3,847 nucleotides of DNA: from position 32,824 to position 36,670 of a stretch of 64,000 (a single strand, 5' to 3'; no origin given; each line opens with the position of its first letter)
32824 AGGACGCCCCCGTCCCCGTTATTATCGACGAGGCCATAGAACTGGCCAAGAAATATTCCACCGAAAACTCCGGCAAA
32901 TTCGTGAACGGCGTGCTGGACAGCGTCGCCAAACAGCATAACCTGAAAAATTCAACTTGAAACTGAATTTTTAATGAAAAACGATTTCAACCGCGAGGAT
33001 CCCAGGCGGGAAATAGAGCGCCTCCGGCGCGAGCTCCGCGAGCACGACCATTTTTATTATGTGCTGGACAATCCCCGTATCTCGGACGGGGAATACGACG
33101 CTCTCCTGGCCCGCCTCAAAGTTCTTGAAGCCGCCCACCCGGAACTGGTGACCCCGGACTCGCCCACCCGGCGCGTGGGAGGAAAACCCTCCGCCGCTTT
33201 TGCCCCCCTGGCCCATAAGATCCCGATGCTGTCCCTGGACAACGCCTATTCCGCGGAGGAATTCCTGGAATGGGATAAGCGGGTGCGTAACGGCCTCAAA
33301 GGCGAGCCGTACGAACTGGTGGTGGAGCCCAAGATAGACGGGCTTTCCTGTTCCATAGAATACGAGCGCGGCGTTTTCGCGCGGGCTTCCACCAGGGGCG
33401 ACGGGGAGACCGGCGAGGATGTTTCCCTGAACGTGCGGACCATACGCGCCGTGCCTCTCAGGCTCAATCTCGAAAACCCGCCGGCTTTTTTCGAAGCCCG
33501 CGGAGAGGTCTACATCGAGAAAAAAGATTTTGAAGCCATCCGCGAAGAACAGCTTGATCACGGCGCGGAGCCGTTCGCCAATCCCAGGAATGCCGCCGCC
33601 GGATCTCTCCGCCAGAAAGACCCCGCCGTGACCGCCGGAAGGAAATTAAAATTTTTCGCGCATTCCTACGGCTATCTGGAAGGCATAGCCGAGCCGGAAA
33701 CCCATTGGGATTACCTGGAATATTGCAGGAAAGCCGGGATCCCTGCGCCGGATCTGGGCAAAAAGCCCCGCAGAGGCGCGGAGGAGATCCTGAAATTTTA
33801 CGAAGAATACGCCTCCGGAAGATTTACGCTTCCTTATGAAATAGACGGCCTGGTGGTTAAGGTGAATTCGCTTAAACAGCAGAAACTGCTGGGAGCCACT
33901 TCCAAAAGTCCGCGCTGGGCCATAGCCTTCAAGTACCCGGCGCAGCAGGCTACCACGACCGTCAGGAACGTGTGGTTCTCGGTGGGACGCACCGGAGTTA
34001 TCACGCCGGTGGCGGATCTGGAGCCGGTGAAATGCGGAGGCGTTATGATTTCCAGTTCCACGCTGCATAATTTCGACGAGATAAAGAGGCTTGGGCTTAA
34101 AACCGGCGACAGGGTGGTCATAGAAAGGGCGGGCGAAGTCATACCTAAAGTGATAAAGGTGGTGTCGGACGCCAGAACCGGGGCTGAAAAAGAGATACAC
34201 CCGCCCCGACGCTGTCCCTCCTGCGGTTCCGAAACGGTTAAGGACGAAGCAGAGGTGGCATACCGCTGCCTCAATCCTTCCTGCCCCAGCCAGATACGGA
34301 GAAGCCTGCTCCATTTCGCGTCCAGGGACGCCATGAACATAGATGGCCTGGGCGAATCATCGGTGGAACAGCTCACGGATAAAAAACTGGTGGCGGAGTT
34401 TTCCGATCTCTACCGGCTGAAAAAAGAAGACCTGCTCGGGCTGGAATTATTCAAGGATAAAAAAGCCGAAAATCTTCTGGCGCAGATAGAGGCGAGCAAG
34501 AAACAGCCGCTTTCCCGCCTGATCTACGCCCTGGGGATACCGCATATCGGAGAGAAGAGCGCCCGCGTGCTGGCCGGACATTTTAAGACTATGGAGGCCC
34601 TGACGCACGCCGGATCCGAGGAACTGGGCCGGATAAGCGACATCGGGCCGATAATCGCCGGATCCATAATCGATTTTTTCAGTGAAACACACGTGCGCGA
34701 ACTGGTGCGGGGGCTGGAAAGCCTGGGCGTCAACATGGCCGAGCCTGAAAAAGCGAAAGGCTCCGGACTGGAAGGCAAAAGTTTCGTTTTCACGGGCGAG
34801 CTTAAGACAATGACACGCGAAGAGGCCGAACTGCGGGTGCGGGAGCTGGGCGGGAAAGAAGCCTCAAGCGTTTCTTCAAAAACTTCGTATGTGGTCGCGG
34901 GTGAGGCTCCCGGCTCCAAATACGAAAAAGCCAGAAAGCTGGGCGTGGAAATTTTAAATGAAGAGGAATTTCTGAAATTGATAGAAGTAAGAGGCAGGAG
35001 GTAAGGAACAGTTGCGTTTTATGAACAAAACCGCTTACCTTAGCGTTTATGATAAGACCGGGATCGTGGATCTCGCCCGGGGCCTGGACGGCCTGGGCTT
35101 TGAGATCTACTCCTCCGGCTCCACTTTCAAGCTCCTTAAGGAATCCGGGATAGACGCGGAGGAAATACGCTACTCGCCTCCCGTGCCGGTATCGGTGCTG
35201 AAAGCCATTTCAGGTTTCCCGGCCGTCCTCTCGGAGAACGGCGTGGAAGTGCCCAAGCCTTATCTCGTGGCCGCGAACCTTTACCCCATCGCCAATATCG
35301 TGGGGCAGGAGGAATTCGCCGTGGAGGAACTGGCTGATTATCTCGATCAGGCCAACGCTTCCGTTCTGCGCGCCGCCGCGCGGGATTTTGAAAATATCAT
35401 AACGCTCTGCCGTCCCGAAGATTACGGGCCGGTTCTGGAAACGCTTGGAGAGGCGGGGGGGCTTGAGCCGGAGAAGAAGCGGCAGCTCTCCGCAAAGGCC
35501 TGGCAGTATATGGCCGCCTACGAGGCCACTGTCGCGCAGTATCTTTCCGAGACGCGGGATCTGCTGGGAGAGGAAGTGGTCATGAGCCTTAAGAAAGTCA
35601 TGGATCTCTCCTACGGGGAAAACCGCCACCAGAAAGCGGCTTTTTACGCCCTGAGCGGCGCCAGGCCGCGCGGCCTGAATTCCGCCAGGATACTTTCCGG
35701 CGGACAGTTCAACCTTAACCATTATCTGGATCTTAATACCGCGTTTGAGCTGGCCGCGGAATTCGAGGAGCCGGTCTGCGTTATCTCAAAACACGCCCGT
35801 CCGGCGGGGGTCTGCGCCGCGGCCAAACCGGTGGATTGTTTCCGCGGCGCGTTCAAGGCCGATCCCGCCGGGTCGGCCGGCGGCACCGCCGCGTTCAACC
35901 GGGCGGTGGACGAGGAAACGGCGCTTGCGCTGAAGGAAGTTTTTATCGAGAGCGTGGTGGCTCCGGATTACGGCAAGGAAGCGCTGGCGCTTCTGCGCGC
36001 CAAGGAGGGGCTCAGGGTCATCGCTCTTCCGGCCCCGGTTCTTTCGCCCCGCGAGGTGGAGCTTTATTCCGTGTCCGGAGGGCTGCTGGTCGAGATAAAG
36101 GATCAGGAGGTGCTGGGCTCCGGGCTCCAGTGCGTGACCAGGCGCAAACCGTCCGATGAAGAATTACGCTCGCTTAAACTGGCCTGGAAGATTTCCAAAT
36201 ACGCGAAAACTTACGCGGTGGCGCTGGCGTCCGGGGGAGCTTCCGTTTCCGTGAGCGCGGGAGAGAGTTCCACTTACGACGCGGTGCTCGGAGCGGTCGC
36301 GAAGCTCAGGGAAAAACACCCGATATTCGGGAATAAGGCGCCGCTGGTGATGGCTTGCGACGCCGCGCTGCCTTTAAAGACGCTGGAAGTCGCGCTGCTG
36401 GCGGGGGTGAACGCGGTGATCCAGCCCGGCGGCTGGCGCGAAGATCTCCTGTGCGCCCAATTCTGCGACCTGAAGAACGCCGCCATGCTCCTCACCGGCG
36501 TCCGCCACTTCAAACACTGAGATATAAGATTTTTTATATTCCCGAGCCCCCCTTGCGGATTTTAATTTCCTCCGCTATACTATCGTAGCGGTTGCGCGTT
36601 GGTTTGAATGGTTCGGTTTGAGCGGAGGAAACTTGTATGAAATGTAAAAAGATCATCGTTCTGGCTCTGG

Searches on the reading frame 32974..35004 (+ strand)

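Call 55: search_protein_families(library=pfam, proteins=[window:32974-35004:+], max_evalue=0.00001)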
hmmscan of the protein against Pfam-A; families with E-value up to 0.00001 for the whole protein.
window:32974-35004:+ (676 aa): 8 families
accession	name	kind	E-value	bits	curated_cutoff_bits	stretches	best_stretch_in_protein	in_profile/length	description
PF01653.23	DNA_ligase_aden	-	1.2e-89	300.6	27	1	74-324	2-253/253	NAD-dependent DNA ligase adenylation domain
PF03120.22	DNA_ligase_OB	-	6.8e-31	106.4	32.9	1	327-404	1-78/79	NAD-dependent DNA ligase OB-fold domain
PF12826.13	HHH_2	-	3.4e-23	82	27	1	515-578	1-64/64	Helix-hairpin-helix motif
PF00533.33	BRCT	-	2e-14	54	21.3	1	599-670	6-78/78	BRCA1 C Terminus (BRCT) domain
PF03119.21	DNA_ligase_ZBD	-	5.9e-10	39.3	25.8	1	413-438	1-26/27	NAD-dependent DNA ligase C4 zinc finger domain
PF22745.1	Nlig-Ia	-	2.1e-09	38.4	27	1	11-60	3-52/92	DNA ligase-like, N-terminal NAD+-binding domain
PF14520.12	HHH_5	-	2.2e-08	34.9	27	0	520-568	5-54/57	Helix-hairpin-helix domain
PF12738.14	PTCB-BRCT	-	3.9e-06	27.2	22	1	612-662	10-60/63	twin BRCT domain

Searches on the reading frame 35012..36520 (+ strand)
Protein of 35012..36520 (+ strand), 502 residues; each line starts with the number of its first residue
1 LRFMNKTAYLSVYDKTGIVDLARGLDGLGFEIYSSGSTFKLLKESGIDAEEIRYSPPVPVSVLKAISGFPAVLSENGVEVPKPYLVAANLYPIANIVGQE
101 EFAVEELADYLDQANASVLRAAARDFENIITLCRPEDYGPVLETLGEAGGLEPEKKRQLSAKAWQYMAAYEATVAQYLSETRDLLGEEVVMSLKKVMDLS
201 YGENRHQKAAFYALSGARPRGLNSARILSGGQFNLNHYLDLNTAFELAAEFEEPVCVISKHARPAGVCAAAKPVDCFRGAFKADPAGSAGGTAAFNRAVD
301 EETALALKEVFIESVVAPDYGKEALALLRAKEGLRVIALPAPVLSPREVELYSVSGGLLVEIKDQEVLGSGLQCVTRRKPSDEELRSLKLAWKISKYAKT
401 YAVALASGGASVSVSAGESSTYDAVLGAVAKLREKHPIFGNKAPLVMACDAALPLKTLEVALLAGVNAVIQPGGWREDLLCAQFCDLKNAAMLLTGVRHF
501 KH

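Call 55: search_protein_families(library=pfam, proteins=[window:35012-36520:+], max_evalue=0.00001)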
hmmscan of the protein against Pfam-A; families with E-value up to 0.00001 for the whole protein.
window:35012-36520:+ (502 aa): 1 family
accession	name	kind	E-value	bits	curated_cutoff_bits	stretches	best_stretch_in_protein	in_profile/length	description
PF01808.24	AICARFT_IMPCHas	-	3.2e-74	250.6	25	1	122-430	1-310/311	AICARFT/IMPCHase bienzyme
